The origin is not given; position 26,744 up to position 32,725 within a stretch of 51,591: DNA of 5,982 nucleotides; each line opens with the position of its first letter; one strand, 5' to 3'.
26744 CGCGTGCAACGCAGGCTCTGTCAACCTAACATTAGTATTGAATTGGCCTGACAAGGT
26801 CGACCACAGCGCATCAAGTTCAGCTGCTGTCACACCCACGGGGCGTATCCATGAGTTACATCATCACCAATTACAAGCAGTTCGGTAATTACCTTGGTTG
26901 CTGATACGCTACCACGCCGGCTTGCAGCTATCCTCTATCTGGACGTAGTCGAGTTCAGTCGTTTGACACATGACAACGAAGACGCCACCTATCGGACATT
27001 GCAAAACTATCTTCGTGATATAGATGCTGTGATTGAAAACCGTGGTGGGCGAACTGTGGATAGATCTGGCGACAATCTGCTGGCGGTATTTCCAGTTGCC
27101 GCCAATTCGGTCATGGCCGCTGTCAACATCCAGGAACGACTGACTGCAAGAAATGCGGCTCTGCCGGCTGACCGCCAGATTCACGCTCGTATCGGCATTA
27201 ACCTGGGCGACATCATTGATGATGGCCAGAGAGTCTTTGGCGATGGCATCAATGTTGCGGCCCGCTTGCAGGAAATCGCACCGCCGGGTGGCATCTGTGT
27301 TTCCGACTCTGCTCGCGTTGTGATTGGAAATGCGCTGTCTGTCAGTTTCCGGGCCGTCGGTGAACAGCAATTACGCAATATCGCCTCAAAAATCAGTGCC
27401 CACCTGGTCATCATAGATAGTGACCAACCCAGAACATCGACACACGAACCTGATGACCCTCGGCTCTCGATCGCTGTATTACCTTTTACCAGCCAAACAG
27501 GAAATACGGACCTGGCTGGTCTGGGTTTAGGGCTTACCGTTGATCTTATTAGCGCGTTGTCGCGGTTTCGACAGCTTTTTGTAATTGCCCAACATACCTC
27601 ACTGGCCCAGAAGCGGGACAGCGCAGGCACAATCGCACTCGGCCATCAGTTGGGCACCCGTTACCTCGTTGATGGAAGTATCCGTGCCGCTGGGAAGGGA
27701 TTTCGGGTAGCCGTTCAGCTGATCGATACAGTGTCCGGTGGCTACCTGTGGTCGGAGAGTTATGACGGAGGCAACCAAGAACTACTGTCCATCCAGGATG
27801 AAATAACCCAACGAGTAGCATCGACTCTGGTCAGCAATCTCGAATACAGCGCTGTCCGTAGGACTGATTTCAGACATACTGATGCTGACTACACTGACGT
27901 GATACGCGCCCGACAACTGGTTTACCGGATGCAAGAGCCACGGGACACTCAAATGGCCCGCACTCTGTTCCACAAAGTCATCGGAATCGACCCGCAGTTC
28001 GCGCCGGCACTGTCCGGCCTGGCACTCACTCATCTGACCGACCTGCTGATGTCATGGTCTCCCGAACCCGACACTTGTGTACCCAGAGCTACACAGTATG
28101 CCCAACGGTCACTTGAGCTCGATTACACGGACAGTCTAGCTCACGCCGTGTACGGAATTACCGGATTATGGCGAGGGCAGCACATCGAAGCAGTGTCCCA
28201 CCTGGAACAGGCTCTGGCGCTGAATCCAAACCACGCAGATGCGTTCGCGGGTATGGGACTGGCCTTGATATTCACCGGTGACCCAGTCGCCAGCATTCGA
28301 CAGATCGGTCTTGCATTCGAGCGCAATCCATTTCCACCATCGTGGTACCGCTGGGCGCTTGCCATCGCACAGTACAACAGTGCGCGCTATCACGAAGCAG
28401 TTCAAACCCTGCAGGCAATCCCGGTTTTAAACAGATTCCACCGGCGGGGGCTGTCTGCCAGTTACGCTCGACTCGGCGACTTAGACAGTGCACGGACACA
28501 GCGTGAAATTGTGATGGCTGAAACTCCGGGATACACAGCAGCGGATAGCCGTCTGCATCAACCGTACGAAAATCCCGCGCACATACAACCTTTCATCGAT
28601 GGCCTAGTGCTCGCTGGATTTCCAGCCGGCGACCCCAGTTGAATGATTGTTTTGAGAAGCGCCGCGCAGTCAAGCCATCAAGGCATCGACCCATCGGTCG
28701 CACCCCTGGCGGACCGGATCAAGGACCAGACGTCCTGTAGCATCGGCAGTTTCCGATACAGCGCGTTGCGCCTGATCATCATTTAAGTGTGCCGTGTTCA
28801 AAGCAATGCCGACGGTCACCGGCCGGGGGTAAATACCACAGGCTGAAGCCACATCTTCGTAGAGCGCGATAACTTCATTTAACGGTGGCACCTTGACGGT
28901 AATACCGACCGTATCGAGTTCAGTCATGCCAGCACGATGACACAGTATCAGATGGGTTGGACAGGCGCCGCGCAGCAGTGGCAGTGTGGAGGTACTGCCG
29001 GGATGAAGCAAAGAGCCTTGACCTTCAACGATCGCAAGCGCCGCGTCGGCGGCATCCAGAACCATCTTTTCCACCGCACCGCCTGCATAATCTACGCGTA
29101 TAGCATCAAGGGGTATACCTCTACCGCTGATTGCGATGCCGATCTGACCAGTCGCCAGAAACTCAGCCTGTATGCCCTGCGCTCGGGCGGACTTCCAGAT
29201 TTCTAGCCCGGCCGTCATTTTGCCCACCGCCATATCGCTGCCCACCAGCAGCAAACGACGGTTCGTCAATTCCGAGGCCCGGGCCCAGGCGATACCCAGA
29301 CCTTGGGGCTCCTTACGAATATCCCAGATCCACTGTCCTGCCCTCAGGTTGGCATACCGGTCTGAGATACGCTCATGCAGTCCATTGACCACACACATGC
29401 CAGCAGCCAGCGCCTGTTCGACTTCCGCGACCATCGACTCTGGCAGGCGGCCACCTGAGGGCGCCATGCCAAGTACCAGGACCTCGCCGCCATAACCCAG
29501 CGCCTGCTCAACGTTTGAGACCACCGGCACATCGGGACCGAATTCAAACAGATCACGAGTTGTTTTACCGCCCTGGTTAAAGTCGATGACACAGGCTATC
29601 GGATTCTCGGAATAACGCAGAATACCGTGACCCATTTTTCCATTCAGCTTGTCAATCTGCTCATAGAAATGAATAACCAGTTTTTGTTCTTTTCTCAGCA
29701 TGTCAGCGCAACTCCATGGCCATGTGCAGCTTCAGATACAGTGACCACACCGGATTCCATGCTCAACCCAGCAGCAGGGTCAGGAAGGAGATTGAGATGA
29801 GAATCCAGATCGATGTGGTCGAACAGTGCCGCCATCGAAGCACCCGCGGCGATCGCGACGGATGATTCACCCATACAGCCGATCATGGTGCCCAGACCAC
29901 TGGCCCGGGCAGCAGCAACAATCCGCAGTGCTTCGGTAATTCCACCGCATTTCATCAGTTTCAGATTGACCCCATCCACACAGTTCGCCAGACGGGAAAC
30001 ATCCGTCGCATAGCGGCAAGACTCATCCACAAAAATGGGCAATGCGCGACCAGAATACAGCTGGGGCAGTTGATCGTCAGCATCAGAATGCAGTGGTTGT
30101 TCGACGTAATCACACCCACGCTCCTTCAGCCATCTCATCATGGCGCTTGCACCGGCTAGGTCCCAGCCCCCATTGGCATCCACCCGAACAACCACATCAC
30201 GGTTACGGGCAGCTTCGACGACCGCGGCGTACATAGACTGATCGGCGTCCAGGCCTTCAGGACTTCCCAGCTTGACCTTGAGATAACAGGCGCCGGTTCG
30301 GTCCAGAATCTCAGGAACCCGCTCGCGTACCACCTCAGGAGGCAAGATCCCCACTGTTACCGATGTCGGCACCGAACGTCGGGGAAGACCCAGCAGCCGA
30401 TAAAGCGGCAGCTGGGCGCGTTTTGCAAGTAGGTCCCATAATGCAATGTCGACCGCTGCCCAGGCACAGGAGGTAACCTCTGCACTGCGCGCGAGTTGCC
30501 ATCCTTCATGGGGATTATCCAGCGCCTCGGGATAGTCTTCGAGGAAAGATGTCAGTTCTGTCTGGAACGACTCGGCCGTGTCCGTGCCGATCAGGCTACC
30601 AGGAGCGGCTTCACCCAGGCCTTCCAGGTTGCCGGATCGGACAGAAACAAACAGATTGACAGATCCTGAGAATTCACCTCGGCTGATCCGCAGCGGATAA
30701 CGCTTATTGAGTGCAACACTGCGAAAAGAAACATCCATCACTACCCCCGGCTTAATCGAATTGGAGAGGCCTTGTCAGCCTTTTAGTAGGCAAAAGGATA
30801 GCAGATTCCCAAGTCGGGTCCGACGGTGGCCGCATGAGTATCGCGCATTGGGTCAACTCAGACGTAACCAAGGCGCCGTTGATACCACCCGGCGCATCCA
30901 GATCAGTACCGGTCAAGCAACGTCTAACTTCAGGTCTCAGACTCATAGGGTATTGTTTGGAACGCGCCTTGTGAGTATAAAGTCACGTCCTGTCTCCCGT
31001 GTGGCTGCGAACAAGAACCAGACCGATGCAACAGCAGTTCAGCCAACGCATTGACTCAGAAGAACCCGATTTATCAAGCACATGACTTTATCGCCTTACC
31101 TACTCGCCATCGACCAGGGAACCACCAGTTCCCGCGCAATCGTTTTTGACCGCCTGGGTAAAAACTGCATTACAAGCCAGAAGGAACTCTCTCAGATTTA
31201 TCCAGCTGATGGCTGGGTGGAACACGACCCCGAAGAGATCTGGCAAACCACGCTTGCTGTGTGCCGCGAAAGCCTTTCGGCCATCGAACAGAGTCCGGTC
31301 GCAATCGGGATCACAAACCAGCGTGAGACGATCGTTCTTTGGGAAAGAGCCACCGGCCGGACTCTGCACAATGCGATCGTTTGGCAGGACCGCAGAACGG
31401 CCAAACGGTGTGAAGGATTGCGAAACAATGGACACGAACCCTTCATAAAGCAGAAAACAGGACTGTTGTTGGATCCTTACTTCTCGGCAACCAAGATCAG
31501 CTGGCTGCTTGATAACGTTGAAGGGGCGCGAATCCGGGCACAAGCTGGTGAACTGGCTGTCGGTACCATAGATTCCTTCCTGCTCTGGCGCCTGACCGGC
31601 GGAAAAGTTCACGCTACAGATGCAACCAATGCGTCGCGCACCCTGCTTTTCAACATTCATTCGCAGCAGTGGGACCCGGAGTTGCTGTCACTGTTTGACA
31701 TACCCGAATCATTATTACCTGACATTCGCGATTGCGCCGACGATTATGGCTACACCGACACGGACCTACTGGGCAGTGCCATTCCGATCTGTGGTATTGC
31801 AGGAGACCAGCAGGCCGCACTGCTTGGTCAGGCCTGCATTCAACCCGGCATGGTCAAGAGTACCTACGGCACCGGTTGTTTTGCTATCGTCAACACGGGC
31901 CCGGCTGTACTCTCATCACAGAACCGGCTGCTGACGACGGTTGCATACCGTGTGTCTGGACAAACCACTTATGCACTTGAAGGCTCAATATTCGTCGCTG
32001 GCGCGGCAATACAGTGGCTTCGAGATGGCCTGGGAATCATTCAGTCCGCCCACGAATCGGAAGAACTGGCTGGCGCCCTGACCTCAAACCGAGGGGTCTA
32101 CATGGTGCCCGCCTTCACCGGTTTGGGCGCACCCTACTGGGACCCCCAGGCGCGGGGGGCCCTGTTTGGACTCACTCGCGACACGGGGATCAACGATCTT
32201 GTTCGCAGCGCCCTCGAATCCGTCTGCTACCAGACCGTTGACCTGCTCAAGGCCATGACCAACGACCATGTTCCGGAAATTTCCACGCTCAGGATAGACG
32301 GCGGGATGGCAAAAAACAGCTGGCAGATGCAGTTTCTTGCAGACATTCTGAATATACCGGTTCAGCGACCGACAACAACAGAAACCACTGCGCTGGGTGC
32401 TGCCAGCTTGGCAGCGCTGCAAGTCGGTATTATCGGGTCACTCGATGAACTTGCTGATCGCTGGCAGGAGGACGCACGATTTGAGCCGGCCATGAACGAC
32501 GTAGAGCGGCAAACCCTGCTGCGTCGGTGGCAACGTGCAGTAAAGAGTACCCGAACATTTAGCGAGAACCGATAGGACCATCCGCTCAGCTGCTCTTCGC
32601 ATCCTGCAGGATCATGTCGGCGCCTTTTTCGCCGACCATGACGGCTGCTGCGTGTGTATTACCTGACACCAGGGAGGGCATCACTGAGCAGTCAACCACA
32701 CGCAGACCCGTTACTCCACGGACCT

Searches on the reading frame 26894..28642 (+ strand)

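Call 25: search_protein_families(library=pfam, proteins=[window:26894-28642:+], max_evalue=0.001)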
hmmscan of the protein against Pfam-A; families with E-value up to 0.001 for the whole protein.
window:26894-28642:+ (582 aa): 7 families
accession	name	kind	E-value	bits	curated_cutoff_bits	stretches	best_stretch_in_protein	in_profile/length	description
PF14559.12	TPR_19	-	1.9e-10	41.4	25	1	428-479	5-56/68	Tetratricopeptide repeat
PF00211.25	Guanylate_cyc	-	2.6e-09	37.4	21.9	1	12-161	10-171/183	Adenylate and Guanylate cyclase catalytic domain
PF07719.23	TPR_2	-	1.4e-06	28.4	27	0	427-447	14-34/34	Tetratricopeptide repeat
PF13414.12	TPR_11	-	1.9e-06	27.9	26.8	1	427-458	7-38/42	TPR repeat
PF13431.12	TPR_17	-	0.00014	22.3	24.4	0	437-465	2-30/34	Tetratricopeptide repeat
PF13428.12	TPR_14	-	0.00045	21.1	23.5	0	421-453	8-40/44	Tetratricopeptide repeat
PF00515.34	TPR_1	-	0.00083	19.5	27.8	0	427-447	14-34/34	Tetratricopeptide repeat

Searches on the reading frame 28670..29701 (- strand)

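Call 25: search_protein_families(library=pfam, proteins=[window:28670-29701:-], max_evalue=0.001)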
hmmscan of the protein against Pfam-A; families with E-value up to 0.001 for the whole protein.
window:28670-29701:- (343 aa): 2 families
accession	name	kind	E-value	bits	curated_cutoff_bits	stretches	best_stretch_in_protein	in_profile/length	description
PF07755.17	DUF1611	-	1.5e-60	204.5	25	1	138-336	3-199/201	Domain of unknown function (DUF1611_C) P-loop domain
PF17396.8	DUF1611_N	-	3.3e-22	79.1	22.6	1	44-131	4-95/95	Domain of unknown function (DUF1611_N) Rossmann-like domain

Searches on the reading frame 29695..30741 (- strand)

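Call 25: search_protein_families(library=pfam, proteins=[window:29695-30741:-], max_evalue=0.001)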
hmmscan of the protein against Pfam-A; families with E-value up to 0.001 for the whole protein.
window:29695-30741:- (348 aa): 2 families
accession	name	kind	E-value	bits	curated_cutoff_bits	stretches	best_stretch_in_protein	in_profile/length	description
PF13378.12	MR_MLE_C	-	1.8e-33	116.5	29.4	1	139-346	3-215/219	Enolase C-terminal domain-like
PF02746.21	MR_MLE_N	-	5.9e-12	46.3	22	1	2-118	2-117/117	Mandelate racemase / muconate lactonizing enzyme, N-terminal domain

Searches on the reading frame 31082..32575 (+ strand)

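Call 25: search_protein_families(library=pfam, proteins=[window:31082-32575:+], max_evalue=0.001)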
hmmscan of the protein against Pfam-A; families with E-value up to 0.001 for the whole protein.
window:31082-32575:+ (497 aa): 2 families
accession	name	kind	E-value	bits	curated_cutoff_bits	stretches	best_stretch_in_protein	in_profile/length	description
PF00370.27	FGGY_N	-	4.1e-72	243.2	28.8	1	6-249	1-245/245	FGGY family of carbohydrate kinases, N-terminal domain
PF02782.22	FGGY_C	-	6.1e-43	147.4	27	1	260-446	3-196/198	FGGY family of carbohydrate kinases, C-terminal domain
